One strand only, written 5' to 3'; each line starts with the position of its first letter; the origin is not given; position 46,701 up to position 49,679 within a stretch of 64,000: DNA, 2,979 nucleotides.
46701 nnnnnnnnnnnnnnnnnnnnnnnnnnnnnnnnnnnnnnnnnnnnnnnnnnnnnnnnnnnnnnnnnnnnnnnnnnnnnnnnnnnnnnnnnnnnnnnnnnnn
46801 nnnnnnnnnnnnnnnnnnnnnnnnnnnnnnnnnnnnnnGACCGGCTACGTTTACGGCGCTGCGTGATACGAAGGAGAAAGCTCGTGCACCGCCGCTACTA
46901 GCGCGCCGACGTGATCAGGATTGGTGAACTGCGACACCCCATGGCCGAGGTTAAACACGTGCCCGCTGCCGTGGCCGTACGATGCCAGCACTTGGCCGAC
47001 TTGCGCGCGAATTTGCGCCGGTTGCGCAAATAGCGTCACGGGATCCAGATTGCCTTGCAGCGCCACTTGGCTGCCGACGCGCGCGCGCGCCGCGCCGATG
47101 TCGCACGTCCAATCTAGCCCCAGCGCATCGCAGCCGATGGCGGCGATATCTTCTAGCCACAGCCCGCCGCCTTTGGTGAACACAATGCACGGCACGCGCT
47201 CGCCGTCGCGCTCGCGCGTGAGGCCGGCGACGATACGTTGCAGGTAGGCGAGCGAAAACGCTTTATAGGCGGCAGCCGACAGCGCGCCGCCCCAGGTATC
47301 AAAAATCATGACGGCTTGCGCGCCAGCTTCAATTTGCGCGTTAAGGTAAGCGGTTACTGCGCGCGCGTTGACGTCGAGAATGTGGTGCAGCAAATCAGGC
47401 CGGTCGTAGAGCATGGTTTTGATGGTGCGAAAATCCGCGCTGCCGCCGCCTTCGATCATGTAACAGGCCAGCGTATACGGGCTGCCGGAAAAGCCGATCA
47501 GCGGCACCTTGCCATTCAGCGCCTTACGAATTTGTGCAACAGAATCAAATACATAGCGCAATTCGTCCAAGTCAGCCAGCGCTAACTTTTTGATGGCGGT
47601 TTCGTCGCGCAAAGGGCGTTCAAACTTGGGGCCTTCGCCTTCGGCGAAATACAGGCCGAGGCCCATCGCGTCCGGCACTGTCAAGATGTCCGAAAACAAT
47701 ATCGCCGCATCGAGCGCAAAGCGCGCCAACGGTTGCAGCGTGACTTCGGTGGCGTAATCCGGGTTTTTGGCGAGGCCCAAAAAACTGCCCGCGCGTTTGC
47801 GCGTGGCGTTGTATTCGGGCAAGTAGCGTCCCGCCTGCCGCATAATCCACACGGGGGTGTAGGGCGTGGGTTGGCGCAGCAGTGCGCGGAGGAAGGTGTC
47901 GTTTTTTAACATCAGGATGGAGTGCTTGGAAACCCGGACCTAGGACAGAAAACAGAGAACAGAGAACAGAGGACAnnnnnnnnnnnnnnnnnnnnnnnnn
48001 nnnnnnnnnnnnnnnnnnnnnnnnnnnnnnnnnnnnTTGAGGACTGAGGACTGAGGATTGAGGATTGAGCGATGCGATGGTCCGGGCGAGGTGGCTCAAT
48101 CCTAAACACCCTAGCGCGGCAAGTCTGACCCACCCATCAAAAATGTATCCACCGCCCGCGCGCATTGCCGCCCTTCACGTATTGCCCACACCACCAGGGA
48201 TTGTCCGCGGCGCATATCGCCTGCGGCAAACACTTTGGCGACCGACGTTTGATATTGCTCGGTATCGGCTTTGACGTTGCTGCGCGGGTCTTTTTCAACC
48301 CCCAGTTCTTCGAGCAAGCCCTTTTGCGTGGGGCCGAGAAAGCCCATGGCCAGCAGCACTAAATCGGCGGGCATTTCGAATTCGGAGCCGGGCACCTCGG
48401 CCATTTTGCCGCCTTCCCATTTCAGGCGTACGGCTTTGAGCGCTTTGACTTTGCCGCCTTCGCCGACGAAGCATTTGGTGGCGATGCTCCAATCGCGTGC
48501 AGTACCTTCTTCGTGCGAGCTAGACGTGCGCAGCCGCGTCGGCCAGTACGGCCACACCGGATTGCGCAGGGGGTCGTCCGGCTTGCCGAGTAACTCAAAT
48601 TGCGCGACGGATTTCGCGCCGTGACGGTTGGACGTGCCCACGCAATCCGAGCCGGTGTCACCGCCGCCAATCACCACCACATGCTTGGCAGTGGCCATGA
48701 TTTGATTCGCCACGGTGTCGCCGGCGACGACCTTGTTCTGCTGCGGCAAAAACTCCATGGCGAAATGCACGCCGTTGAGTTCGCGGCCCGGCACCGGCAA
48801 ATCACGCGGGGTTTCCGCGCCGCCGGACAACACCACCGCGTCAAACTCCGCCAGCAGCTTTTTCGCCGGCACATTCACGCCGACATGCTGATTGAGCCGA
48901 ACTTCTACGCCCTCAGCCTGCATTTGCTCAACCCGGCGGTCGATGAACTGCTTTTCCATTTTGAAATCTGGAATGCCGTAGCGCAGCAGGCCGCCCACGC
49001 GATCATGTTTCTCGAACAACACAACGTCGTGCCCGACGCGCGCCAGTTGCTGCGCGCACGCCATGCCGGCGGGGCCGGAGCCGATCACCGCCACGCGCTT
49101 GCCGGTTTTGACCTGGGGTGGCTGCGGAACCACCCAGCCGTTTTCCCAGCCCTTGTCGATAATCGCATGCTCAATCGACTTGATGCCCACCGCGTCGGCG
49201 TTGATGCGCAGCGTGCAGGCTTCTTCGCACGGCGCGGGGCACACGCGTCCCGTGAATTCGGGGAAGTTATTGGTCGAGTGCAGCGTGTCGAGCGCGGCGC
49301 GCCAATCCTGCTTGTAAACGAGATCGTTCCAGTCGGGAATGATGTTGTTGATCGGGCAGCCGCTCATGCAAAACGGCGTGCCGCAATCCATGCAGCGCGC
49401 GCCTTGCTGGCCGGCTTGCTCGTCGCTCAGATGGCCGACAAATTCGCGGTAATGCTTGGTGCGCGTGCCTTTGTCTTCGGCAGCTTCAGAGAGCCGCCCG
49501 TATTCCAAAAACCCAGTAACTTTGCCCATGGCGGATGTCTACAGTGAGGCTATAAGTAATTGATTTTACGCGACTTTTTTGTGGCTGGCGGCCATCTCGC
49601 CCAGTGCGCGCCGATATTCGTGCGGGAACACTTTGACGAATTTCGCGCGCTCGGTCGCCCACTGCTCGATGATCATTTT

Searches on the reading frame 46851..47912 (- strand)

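Call 17: search_protein_families(library=pfam, proteins=[window:46851-47912:-], max_evalue=0.00001)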
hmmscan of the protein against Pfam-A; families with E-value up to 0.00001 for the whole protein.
window:46851-47912:- (353 aa): 1 family
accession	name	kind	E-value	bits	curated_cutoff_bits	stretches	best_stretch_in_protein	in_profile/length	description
PF01208.23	URO-D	-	2.6e-130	434.9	23.9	1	3-344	2-345/346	Uroporphyrinogen decarboxylase (URO-D)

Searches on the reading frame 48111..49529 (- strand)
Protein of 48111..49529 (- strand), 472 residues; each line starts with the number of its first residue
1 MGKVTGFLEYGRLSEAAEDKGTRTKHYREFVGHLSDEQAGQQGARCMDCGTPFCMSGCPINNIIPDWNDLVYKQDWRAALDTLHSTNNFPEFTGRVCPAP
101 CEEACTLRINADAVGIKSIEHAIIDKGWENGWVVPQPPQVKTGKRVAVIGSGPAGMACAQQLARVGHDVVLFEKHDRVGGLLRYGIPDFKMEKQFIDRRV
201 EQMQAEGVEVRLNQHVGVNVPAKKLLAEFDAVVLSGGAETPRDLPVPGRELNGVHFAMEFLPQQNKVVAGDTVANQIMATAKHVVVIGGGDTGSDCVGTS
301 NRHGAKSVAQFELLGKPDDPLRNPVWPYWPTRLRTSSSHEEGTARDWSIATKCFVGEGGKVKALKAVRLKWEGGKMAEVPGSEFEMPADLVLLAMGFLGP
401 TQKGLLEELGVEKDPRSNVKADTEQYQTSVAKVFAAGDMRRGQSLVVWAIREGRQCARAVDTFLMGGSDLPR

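Call 17: search_protein_families(library=pfam, proteins=[window:48111-49529:-], max_evalue=0.00001)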
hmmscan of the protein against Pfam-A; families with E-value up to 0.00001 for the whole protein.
window:48111-49529:- (472 aa): 10 families
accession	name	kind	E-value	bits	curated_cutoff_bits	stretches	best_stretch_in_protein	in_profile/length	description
PF07992.20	Pyr_redox_2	-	7.4e-29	101.5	26.1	1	145-453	2-291/291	Pyridine nucleotide-disulphide oxidoreductase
PF14691.11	Fer4_20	-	1.2e-25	90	25.8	1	24-131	2-112/113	Dihydroprymidine dehydrogenase domain II, 4Fe-4S cluster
PF13450.12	NAD_binding_8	-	9.8e-11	42.2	21.9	1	148-182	1-35/68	NAD(P)-binding Rossmann-like domain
PF00070.33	Pyr_redox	-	7.3e-10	39.7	22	0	145-216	1-63/82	Pyridine nucleotide-disulphide oxidoreductase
PF01266.30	DAO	-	2.9e-09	37.4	27.9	1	145-179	1-35/353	FAD dependent oxidoreductase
PF13738.12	Pyr_redox_3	-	1.1e-08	35.2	30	0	148-184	2-39/305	Pyridine nucleotide-disulphide oxidoreductase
PF12831.13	FAD_oxidored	-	8.4e-08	32.4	27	1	146-187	2-43/416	FAD dependent oxidoreductase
PF03486.20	HI0933_like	-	3.9e-07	30.2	50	1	145-179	2-36/244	HI0933-like protein Rossmann domain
PF01593.30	Amino_oxidase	-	6.5e-07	29.4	19.8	1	154-183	2-31/443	Flavin containing amine oxidoreductase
PF00890.30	FAD_binding_2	-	4.4e-06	26.6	20.4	1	146-180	2-36/414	FAD binding domain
